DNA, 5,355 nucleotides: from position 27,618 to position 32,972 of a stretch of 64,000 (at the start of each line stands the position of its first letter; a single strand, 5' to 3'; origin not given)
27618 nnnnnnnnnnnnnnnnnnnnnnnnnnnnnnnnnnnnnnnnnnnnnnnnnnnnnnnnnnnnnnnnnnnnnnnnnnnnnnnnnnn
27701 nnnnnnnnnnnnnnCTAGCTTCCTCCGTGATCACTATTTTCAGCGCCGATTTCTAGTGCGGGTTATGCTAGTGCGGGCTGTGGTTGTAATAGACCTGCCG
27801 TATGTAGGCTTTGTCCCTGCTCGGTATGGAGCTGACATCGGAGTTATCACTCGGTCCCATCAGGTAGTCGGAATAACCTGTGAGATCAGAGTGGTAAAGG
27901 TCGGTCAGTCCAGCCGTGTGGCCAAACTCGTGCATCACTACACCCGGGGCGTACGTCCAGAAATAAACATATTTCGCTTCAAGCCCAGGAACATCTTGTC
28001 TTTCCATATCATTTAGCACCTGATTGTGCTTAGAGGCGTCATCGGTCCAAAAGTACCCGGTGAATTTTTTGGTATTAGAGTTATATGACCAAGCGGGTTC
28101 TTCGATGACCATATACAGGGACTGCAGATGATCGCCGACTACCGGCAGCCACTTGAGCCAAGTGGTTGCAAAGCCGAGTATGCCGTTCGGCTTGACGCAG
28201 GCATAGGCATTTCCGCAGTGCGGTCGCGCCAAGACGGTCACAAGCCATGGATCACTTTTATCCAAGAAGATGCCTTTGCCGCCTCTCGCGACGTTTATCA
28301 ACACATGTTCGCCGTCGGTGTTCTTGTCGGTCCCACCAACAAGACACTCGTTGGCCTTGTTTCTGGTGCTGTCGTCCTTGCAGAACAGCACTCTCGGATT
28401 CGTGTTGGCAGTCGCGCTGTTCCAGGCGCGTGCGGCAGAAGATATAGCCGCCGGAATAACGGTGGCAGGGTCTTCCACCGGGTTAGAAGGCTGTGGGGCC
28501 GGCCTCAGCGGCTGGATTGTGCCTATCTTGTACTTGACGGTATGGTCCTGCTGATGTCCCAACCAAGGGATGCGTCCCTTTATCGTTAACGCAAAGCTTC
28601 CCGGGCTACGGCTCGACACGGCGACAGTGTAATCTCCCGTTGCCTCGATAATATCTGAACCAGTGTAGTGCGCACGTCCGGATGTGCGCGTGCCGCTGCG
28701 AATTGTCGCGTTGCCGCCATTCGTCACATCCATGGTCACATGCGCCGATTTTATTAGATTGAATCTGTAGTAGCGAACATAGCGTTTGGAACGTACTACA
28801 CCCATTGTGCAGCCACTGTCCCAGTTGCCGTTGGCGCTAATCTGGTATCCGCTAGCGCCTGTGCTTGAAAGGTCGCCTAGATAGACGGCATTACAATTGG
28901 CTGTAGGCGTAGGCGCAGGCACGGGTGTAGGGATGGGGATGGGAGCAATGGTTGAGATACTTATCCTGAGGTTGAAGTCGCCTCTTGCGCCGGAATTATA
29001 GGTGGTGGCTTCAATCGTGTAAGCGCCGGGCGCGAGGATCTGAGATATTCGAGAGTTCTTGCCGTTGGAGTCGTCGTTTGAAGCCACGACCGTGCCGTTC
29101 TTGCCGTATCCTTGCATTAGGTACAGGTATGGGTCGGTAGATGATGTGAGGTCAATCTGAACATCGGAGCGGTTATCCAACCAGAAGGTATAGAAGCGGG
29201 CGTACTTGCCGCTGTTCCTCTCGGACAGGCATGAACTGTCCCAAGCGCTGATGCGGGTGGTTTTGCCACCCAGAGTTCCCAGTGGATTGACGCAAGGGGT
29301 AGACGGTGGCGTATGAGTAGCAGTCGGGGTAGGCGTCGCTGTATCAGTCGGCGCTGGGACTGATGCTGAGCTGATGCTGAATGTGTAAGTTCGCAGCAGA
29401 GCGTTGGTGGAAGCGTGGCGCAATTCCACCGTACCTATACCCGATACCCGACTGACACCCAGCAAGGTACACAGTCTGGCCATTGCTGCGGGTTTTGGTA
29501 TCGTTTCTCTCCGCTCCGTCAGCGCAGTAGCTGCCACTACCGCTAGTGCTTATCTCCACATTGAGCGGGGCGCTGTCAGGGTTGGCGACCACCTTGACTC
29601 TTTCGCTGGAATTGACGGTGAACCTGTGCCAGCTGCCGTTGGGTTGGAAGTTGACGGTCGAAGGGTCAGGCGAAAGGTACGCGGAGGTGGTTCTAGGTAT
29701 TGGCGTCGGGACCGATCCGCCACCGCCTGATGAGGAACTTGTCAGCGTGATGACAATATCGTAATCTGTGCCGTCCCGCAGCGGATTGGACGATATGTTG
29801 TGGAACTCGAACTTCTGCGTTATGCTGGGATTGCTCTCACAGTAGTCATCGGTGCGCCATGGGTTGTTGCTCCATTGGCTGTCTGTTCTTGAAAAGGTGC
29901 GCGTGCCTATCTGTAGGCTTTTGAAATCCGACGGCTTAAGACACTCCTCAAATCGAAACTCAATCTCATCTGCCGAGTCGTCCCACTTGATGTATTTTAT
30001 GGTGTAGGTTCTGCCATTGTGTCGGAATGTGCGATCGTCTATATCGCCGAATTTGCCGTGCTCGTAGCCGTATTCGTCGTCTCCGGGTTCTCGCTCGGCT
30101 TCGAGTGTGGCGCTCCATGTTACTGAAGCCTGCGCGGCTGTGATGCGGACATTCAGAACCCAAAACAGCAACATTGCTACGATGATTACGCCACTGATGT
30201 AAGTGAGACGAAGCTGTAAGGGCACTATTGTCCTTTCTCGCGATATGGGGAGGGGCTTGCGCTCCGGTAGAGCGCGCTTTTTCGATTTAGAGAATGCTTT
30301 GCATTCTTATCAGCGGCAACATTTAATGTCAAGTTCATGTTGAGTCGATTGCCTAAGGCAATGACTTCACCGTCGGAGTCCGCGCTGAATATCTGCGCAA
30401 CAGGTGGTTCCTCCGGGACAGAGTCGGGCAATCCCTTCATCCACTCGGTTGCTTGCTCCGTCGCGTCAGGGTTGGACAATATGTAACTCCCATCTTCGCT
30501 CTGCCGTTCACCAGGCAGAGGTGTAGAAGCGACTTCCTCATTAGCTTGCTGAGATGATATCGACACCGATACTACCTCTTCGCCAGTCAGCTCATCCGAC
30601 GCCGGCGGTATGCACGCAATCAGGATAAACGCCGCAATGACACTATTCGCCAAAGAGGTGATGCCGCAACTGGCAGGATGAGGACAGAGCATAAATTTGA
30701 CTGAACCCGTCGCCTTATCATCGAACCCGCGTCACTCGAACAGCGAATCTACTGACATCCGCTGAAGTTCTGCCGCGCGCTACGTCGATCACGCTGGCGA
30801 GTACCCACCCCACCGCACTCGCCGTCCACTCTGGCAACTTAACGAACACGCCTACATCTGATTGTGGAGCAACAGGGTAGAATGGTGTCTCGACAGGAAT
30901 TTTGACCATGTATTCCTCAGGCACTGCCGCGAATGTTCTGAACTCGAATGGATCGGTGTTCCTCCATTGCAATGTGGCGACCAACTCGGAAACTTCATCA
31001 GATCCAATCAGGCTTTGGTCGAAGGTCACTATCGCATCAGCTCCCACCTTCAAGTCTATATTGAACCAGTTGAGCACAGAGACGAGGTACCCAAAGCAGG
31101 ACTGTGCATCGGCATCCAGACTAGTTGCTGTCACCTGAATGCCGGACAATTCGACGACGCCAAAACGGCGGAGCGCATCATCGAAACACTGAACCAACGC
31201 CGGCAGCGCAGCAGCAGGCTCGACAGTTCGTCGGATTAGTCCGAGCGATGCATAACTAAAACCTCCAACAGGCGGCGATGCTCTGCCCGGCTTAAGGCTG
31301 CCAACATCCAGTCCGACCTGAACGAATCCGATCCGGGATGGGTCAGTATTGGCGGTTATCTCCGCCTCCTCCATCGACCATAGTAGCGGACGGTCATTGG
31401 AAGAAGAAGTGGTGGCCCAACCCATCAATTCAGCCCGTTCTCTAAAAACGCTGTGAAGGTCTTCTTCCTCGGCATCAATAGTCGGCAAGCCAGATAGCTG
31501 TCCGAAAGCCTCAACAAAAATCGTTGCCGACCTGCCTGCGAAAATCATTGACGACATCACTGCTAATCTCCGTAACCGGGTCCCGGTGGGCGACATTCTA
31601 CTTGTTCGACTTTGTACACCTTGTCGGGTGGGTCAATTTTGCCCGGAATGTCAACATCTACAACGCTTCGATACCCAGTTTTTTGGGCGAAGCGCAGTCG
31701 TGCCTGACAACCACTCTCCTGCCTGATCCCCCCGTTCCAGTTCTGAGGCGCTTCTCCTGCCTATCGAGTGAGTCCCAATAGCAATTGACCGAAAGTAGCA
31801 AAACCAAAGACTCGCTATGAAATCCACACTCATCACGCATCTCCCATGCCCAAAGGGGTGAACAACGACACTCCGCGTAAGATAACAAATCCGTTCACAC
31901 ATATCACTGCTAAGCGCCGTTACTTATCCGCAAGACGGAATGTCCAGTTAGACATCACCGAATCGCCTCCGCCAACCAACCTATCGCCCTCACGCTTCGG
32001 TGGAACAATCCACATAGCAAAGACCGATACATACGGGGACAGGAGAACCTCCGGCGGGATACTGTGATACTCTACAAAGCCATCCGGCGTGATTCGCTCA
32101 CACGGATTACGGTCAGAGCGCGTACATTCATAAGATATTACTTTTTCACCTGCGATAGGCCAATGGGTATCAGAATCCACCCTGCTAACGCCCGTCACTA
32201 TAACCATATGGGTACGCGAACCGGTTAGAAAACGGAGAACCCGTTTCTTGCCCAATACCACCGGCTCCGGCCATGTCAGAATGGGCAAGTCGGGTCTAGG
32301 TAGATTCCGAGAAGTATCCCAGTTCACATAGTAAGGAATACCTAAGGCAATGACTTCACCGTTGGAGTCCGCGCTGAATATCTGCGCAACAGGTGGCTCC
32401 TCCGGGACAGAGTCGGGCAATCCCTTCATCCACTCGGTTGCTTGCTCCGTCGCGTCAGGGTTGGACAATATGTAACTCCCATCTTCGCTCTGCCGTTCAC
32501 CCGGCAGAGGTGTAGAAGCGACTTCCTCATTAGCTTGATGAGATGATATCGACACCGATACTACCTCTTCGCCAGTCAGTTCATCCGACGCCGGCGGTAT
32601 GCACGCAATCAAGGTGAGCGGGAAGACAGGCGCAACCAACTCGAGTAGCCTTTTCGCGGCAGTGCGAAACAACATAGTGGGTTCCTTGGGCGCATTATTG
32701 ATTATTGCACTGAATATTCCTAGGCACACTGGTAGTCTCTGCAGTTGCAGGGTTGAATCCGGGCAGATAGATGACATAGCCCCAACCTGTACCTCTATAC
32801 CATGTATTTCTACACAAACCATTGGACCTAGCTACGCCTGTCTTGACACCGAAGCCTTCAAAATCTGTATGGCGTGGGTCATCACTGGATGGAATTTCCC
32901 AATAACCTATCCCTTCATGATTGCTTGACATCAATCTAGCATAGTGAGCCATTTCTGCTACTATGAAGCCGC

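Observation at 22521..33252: Co-directional island of exported proteins built around a duplicated protease + TPEP-tail pair: candidate undescribed cell-surface system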

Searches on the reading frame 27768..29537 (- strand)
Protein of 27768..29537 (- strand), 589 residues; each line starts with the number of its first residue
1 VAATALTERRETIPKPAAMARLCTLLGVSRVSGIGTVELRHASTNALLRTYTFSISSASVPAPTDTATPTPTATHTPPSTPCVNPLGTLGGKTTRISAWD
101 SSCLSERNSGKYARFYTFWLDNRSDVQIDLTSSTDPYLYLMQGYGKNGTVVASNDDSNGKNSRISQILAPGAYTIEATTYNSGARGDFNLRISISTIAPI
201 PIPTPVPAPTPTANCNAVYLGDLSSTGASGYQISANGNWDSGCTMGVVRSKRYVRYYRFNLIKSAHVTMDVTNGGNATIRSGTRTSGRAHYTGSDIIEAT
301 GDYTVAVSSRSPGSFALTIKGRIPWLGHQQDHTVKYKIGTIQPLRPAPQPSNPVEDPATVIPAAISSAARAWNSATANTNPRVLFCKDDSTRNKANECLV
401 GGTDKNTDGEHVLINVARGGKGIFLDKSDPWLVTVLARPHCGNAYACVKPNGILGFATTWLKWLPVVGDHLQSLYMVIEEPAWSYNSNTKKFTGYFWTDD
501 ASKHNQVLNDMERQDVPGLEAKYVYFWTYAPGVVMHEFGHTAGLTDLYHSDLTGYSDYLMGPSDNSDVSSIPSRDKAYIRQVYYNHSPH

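Call 3: search_protein_families(library=pfam, proteins=[window:27768-29537:-], max_evalue=1)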
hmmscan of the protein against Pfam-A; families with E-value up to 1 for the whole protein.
window:27768-29537:- (589 aa): 2 families
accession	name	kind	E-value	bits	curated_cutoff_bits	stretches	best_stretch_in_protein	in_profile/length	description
PF04151.21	PPC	-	2.2e-05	25.6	25.9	1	114-177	3-68/70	Bacterial pre-peptidase C-terminal domain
PF23623.1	GBD_IRG7_N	-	0.0027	18.3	27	1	114-179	13-80/95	IRG7 N-terminal galactose binding domain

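Call 4: search_protein_families(library=ncbifam, proteins=[window:27768-29537:-], max_evalue=1)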
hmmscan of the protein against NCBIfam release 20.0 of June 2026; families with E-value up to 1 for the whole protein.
window:27768-29537:- (589 aa): 5 families
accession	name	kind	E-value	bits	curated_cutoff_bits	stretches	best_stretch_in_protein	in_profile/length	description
NF038127.1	FDP_fam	subfamily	2.6e-06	27.9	29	1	114-187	19-115/150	DVUA0089 family protein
TIGR03296.1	M6dom_TIGR03296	domain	1.5e-05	25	110.8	1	530-581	166-223/286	M6 family metalloprotease domain-containing protein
NF007011.0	PRK09474.1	equivalog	0.13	11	291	1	294-373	227-300/396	maltose/maltodextrin ABC transporter substrate-binding protein MalE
NF052345.1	S_layer_anammox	exception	0.37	8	1400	1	50-90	1273-1313/1596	Kustd1514 family S-layer glycoprotein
NF033186.1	internalin_K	exception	0.87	7.9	1100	0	164-217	474-528/604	class 1 internalin InlK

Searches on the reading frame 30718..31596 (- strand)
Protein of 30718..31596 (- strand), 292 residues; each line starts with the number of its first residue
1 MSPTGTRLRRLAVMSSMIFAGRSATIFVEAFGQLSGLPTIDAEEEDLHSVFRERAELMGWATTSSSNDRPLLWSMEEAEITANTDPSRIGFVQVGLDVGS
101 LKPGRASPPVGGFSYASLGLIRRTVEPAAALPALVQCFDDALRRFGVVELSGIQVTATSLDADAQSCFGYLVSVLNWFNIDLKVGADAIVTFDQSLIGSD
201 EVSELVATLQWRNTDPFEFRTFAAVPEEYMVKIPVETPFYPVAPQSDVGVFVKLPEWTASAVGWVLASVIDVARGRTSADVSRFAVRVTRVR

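Call 3: search_protein_families(library=pfam, proteins=[window:30718-31596:-], max_evalue=1)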
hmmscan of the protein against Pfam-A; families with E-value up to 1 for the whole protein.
window:30718-31596:- (292 aa): 0 families

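Call 4: search_protein_families(library=ncbifam, proteins=[window:30718-31596:-], max_evalue=1)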
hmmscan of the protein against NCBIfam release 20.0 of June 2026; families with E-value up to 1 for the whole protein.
window:30718-31596:- (292 aa): 0 families

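Call 31: find_homologous_proteins(query=window:30718-31596:-)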
Query window:30718-31596:- (292 aa): 447 proteins with E <= 0.001 among 5121 candidates; the best 120 are listed.
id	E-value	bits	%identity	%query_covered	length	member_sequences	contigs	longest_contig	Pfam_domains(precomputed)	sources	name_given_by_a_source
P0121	1.8e-178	610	100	96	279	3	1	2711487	-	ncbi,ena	-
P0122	2.6e-118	413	73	92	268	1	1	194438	-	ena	-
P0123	1.9e-113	397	69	92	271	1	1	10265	-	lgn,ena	-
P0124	1.1e-111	391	69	92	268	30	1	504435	-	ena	-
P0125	3.5e-111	389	69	92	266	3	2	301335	-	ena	-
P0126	1.3e-110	387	69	92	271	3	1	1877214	-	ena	-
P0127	1.3e-110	387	69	92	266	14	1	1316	-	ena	-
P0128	1.2e-109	384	69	92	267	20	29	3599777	-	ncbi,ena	-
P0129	2.0e-109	383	66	100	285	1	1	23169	-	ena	-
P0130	2.2e-109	383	69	92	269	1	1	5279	-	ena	-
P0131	8.4e-109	381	69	92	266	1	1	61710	-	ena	-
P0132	9.6e-109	381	68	92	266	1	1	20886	-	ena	-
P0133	1.1e-108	381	69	92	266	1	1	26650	-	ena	-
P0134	1.6e-108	380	68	92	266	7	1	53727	-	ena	-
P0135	2.5e-108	380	68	92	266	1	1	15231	-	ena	-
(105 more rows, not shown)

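Call 34: find_encoding_contigs(protein=P0121, flank=10000, max_places=3)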
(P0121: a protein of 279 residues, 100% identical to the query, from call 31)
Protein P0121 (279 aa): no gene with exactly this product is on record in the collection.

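Call 35: find_encoding_contigs(protein=P0122, flank=10000, max_places=2)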
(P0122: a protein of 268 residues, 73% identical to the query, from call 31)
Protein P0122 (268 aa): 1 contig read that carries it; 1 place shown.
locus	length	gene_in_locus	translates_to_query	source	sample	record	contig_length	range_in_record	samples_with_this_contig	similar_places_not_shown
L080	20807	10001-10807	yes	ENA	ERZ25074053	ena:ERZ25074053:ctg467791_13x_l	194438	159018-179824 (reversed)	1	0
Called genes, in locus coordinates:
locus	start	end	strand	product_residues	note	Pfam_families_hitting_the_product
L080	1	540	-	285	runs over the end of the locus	PF00106:adh_short, PF13561:adh_short_C2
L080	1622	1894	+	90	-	PF13340:DUF4096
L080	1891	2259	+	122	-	PF01609:DDE_Tnp_1, PF13586:DDE_Tnp_1_2 (weak)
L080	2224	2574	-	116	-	-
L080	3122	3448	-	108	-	-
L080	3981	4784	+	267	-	PF08379:Bact_transglu_N (weak), PF01841:Transglut_core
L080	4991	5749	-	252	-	PF01695:IstB_IS21, PF00308:Bac_DnaA (weak)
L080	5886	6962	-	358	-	PF01548:DEDD_Tnp_IS110, PF02371:Transposase_20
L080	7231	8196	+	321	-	PF01548:DEDD_Tnp_IS110, PF02371:Transposase_20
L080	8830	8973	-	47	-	PF18930:DUF5679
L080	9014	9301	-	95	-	-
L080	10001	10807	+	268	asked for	-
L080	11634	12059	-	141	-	-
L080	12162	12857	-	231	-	-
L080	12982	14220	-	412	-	-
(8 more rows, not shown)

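Call 36: find_encoding_contigs(protein=P0128, flank=8000, max_places=4)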
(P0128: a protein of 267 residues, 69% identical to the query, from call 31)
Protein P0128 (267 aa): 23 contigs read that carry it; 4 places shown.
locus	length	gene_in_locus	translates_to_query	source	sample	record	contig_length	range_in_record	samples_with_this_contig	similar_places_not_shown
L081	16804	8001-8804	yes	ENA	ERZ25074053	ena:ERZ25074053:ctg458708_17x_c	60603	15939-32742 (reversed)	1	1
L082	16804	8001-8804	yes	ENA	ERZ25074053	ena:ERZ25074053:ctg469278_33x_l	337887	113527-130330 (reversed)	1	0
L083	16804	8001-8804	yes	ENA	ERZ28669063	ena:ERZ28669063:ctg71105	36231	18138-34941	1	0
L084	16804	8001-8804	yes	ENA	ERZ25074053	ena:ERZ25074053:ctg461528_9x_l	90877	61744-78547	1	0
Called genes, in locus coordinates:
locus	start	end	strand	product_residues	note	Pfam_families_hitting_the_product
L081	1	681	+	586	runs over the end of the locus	PF00496:SBP_bac_5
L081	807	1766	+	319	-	PF19300:BPD_transp_1_N, PF00528:BPD_transp_1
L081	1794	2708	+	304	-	PF00528:BPD_transp_1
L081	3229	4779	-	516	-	PF00140:Sigma70_r1_2, PF04542:Sigma70_r2, PF04539:Sigma70_r3, PF04545:Sigma70_r4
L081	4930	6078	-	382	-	PF12844:HTH_19, PF13560:HTH_31, PF01381:HTH_3, PF06114:Peptidase_M78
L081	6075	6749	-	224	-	-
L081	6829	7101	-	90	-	-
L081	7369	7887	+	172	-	-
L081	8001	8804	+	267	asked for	-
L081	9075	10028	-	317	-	PF02899:Phage_int_SAM_1, PF00589:Phage_integrase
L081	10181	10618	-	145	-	-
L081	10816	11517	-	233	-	-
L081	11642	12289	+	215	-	PF13683:rve_3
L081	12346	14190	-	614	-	PF03235:GmrSD_N, PF07510:GmrSD_C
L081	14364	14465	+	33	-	-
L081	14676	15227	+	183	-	PF01844:HNH (faint)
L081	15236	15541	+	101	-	PF14216:DUF4326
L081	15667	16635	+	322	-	PF07510:GmrSD_C (weak), PF05901:Excalibur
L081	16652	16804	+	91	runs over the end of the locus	-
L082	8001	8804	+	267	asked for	-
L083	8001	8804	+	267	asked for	-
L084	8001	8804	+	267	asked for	-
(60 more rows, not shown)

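Call 38: search_protein_families(library=phrogs, proteins=[window:30718-31596:-, L081:7369-7887:+], max_evalue=0.1)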
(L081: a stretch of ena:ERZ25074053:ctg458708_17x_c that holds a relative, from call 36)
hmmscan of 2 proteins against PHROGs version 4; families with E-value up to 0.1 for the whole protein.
window:30718-31596:- (292 aa): 0 families

L081:7369-7887:+ (172 aa): 0 families

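Call 39: search_protein_families(library=padloc, proteins=[window:30718-31596:-, L081:7369-7887:+], max_evalue=0.1)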
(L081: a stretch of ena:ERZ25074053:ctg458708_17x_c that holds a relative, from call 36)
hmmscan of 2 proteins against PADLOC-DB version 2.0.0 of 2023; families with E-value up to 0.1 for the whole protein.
window:30718-31596:- (292 aa): 0 families

L081:7369-7887:+ (172 aa): 0 families

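Call 40: search_solved_structures(query=window:30718-31596:-, max_evalue=1)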
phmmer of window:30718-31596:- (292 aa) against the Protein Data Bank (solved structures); distinct sequences matched with E-value up to 1: 1.
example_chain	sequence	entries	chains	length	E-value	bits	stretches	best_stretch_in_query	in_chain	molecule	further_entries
2di3_A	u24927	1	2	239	0.22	14.1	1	11-88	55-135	Bacterial regulatory proteins, GntR family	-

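Call 88: search_protein_families(library=pfam, proteins=[L086:13001-13384:-, L086:13511-13786:-], max_evalue=0.001)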
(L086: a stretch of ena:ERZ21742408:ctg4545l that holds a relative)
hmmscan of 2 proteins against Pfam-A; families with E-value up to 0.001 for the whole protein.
L086:13001-13384:- (127 aa): 2 families
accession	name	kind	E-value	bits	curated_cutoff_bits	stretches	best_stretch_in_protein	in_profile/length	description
PF01609.27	DDE_Tnp_1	-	1.6e-20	74.2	23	1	2-117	42-197/200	Transposase DDE domain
PF13586.12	DDE_Tnp_1_2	-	4.1e-11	43.6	29.2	1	41-122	1-86/86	Transposase DDE domain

L086:13511-13786:- (91 aa): 1 family
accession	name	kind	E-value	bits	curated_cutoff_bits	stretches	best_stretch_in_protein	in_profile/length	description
PF13340.11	DUF4096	-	1.6e-21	76.7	34.3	1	10-59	1-52/76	Putative transposase of IS4/5 family (DUF4096)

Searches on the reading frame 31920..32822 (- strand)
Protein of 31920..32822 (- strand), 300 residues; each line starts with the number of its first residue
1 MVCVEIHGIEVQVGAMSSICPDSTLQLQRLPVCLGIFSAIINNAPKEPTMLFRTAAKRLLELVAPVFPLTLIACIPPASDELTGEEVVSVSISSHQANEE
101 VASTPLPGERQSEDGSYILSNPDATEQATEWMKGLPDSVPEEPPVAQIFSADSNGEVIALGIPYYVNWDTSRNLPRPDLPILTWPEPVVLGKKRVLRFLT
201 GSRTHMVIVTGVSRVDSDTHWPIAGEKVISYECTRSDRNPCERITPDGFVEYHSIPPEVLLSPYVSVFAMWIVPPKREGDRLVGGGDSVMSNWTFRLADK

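Call 3: search_protein_families(library=pfam, proteins=[window:31920-32822:-], max_evalue=1)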
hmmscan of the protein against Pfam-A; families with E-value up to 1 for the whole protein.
window:31920-32822:- (300 aa): 0 families

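Call 4: search_protein_families(library=ncbifam, proteins=[window:31920-32822:-], max_evalue=1)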
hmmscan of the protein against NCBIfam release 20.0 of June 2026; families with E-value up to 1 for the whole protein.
window:31920-32822:- (300 aa): 0 families

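Call 38: search_protein_families(library=phrogs, proteins=[window:31920-32822:-], max_evalue=0.1)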
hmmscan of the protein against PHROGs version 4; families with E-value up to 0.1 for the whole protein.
window:31920-32822:- (300 aa): 0 families

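Call 39: search_protein_families(library=padloc, proteins=[window:31920-32822:-], max_evalue=0.1)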
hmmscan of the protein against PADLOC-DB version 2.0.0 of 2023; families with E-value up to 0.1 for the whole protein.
window:31920-32822:- (300 aa): 0 families

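Call 72: search_protein_representatives(protein=window:31920-32678:-)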
Query: 252 residues. Proteins with E-value up to 0.001 (for the whole library): 47; up to 1e-10: 19; up to 1e-30: 6. The best 47 are listed.
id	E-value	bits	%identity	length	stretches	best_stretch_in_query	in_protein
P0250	8.2e-83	294.1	75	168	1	86-252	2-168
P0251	2.4e-49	184.4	90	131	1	20-118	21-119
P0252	1.9e-42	161.8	43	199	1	80-251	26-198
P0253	8.9e-40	153.1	46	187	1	76-252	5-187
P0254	9.5e-37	143.1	43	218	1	62-251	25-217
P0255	1.7e-32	129.2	43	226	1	78-251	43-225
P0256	1.1e-30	123.3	42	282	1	74-252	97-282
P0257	1.6e-29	119.5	45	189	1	79-229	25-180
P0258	6.3e-29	117.5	40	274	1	51-249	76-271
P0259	3.7e-20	88.8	35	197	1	83-250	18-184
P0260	3.6e-19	85.5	34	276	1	32-247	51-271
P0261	4.5e-19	85.2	38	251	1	68-251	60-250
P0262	1.2e-16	77.3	33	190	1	87-249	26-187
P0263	2.9e-13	66.2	33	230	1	94-251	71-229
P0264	3.1e-13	66.1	38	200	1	83-228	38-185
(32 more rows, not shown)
